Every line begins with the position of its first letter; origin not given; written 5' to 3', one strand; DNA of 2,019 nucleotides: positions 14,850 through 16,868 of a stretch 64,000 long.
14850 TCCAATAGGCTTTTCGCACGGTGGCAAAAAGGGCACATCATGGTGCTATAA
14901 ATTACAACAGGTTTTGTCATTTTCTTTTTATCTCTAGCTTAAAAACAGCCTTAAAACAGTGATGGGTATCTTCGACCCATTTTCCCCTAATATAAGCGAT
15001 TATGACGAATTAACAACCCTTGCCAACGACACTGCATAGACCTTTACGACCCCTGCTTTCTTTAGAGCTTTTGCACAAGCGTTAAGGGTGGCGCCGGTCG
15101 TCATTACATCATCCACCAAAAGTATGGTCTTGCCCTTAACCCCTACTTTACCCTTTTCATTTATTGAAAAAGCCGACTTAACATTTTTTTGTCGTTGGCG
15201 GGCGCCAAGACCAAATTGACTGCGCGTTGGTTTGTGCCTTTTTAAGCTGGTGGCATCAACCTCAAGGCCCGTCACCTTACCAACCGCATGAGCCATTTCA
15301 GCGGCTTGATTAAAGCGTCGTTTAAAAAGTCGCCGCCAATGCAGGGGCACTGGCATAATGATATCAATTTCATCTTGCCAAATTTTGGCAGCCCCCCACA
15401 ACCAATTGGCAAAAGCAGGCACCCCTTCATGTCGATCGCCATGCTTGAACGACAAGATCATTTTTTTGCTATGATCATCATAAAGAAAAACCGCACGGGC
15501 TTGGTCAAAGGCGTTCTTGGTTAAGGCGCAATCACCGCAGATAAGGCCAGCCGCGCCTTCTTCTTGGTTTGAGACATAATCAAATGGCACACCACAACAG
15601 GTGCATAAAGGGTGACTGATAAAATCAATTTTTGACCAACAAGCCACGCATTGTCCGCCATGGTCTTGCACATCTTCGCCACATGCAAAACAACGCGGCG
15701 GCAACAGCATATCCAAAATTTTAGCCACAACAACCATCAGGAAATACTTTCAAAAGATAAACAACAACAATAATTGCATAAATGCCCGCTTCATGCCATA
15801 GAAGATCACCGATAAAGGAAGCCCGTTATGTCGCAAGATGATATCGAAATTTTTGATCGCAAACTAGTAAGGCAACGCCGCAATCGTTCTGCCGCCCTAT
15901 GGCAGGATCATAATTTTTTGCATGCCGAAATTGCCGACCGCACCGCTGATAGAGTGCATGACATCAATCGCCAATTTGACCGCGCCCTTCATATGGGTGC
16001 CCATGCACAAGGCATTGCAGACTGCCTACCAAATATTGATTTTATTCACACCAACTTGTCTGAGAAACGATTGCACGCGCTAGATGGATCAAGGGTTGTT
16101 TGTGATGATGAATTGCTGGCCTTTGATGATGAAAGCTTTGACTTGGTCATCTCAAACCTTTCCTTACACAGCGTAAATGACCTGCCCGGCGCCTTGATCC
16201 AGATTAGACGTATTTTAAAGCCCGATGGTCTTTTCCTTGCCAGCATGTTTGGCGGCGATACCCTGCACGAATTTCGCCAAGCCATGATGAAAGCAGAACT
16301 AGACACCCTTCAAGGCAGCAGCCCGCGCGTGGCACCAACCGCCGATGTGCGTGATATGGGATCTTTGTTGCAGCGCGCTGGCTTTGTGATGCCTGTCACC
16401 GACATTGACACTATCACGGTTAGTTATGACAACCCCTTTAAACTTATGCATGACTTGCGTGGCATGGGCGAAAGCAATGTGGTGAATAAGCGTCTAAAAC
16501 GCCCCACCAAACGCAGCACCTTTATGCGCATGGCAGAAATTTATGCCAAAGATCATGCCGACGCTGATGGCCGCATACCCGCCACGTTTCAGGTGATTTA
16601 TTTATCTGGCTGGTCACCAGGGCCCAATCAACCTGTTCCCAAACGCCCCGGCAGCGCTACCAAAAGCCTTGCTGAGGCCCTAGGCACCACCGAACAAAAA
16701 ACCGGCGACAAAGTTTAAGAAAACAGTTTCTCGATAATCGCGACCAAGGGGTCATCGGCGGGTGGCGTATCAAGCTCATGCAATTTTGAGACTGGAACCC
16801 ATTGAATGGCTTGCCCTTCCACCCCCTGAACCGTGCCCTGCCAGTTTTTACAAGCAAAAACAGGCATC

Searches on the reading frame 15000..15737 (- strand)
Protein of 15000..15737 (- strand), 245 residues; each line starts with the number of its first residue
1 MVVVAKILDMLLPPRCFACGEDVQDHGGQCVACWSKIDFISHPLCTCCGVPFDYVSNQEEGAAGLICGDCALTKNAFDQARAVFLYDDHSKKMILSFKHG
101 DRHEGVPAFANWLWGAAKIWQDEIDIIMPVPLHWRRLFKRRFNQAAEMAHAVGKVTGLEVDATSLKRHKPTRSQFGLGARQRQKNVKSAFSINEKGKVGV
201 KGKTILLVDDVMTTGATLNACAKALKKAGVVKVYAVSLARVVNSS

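Call 25: search_protein_families(library=pfam, max_evalue=0.00001, proteins=[window:15000-15737:-])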
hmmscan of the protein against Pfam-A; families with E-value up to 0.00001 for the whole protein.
window:15000-15737:- (245 aa): 2 families
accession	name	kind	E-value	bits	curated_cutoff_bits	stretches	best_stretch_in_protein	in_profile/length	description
PF18912.6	DZR_2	-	1.3e-16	60.6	27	1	7-71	1-56/56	Double zinc ribbon domain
PF00156.33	Pribosyltran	-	5.1e-09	36.1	26.3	1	195-238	80-123/158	Phosphoribosyl transferase domain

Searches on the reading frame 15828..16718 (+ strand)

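Call 25: search_protein_families(library=pfam, max_evalue=0.00001, proteins=[window:15828-16718:+])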
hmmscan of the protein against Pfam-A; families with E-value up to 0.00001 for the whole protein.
window:15828-16718:+ (296 aa): 5 families
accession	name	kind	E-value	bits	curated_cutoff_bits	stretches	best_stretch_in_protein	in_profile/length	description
PF08241.18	Methyltransf_11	-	1.3e-11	45.4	21.2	1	86-137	40-94/95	Methyltransferase domain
PF13489.12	Methyltransf_23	-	7.6e-09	35.9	27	1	93-187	71-160/164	Methyltransferase domain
PF13847.12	Methyltransf_31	-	2.7e-07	30.8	27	1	95-157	64-125/145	Methyltransferase domain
PF08242.18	Methyltransf_12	-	7.2e-07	30.3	30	1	63-136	14-98/98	Methyltransferase domain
PF13649.12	Methyltransf_25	-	1.8e-06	29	27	1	86-134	47-97/97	Methyltransferase domain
